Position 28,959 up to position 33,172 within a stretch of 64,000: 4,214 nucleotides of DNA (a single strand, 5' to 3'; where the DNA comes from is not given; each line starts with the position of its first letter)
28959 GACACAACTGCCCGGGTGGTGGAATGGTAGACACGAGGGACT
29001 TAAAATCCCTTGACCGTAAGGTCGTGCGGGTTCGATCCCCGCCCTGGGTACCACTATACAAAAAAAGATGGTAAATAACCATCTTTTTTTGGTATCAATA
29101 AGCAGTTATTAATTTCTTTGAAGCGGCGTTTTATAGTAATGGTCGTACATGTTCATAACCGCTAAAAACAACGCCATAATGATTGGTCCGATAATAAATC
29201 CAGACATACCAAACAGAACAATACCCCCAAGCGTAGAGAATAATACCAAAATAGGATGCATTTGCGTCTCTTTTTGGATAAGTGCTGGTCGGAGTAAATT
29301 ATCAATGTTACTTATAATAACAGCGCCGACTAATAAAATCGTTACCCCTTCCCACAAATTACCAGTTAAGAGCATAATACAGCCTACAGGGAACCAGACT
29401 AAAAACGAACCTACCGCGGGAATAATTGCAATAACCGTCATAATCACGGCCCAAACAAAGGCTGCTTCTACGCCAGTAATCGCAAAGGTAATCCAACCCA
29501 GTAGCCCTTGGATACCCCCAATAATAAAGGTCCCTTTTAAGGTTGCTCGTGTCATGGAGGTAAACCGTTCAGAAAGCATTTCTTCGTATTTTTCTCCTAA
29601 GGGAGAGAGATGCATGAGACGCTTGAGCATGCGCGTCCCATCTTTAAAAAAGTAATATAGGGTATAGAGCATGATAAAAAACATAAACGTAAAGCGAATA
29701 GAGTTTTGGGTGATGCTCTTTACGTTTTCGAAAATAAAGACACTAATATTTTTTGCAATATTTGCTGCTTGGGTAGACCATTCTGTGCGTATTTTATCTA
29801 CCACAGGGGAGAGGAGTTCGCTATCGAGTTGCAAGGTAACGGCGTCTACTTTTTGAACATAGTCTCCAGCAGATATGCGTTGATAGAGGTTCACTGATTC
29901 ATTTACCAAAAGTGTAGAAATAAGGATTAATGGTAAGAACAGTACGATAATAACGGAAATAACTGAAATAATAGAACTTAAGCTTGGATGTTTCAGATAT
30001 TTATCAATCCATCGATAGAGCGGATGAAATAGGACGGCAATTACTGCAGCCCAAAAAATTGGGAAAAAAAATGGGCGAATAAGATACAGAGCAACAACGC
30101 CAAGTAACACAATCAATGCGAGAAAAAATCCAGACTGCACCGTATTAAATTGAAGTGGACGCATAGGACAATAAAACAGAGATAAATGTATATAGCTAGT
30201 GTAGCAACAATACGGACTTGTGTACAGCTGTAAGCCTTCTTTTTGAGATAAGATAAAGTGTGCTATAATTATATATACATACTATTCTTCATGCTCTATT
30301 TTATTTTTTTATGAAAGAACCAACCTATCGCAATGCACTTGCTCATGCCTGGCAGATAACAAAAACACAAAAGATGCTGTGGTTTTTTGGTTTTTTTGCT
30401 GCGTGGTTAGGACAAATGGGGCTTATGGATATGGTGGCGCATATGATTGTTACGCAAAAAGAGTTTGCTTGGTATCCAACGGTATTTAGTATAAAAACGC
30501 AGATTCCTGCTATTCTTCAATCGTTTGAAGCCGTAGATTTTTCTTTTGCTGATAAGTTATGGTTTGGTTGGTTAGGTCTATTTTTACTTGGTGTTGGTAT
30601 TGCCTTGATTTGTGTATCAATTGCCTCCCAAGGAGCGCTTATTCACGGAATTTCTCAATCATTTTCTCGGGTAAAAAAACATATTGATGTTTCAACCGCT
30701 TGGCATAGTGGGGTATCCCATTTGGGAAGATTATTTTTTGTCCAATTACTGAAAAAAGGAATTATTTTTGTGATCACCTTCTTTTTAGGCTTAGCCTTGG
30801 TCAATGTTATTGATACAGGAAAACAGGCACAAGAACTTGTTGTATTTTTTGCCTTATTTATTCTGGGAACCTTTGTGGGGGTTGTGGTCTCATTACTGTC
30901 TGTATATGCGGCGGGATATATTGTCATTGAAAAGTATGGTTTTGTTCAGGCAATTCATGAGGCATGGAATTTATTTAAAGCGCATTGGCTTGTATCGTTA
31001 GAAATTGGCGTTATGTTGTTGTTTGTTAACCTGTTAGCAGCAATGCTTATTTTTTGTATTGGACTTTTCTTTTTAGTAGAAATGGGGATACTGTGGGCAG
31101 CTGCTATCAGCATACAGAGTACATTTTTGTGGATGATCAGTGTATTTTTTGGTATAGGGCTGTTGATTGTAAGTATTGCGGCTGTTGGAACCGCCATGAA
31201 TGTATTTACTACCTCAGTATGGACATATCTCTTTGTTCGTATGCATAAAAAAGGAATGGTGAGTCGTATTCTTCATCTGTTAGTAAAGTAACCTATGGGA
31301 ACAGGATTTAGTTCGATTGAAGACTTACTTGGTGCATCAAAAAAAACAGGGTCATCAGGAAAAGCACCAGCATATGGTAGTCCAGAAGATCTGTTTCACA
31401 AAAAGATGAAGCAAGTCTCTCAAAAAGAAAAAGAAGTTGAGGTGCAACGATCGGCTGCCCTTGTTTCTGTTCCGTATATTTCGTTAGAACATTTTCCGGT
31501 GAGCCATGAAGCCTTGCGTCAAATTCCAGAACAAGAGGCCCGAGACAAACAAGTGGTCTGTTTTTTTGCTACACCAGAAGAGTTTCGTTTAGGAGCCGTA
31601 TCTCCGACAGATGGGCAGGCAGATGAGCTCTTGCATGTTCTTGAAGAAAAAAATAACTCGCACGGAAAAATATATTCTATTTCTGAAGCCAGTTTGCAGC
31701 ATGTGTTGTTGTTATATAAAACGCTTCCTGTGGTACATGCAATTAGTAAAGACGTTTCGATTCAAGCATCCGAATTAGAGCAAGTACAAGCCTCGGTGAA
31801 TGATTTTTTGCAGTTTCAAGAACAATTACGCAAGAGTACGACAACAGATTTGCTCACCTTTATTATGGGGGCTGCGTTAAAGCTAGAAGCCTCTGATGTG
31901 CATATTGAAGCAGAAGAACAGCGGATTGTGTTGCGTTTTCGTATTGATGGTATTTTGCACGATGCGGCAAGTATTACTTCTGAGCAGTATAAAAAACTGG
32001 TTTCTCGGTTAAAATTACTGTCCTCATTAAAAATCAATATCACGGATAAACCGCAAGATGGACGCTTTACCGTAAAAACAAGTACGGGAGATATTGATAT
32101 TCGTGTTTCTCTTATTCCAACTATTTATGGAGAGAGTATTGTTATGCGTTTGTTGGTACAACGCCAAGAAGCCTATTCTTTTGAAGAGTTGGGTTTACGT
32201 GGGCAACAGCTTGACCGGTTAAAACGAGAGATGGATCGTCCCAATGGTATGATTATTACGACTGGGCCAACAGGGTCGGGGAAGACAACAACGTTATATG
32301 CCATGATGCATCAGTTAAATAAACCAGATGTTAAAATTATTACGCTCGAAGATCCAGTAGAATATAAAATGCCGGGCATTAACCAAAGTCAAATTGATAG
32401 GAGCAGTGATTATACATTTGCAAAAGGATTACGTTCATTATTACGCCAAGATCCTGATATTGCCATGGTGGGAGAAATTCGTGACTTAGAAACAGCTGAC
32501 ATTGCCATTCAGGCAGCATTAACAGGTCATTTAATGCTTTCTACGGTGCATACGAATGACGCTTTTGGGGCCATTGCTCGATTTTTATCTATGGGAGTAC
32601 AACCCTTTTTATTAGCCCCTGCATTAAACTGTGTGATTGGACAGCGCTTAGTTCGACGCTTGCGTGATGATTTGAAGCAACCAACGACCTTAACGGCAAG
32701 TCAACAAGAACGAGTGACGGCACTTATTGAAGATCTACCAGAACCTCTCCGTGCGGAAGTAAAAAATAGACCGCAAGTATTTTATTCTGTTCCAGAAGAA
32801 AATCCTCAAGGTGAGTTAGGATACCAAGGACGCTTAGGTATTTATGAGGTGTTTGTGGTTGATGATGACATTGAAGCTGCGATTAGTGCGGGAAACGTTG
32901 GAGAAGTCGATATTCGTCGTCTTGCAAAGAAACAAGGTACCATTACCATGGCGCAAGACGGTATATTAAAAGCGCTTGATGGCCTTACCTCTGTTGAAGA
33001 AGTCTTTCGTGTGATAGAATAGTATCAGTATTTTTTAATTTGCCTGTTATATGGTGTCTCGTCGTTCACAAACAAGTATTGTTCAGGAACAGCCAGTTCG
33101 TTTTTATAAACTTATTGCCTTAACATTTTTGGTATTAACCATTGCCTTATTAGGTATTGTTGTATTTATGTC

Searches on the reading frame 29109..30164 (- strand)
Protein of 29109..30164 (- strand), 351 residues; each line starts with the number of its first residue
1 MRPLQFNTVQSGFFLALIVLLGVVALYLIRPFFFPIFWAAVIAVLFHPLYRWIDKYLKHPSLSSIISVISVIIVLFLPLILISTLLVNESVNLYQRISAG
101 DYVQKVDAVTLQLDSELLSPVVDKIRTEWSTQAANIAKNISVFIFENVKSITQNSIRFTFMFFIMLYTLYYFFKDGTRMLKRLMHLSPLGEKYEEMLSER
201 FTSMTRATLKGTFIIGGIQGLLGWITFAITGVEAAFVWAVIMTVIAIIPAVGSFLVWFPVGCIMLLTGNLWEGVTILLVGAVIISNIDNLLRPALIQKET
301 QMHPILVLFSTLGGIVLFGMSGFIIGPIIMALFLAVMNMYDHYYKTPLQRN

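Call 46: search_protein_families(library=pfam, proteins=[window:29109-30164:-], max_evalue=0.00001)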
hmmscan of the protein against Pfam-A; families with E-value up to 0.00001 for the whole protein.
window:29109-30164:- (351 aa): 1 family
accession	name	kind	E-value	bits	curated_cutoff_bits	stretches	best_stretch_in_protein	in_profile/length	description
PF01594.21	AI-2E_transport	-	6.9e-59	200.1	34.3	1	14-340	3-326/327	AI-2E family transporter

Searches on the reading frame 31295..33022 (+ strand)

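Call 5: search_protein_families(library=pfam, proteins=[window:31295-33022:+])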
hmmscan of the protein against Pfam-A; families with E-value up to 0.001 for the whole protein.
window:31295-33022:+ (575 aa): 5 families
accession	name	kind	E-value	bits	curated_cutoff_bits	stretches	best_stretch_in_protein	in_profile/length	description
PF00437.27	T2SSE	-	3.2e-113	378.6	24.9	1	182-572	7-370/370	Type II/IV secretion system protein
PF05157.20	MshEN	-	4.1e-05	23.9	23.1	1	59-113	3-57/90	MshEN domain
PF25199.1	nSTAND_NTPase5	-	0.00018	21.8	34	1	307-354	30-79/145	Novel STAND NTPase 5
PF13191.12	AAA_16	-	0.00022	22.2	32.6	1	302-431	5-124/167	AAA ATPase domain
PF13401.12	AAA_22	-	0.00055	20.7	27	0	316-353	4-43/130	AAA domain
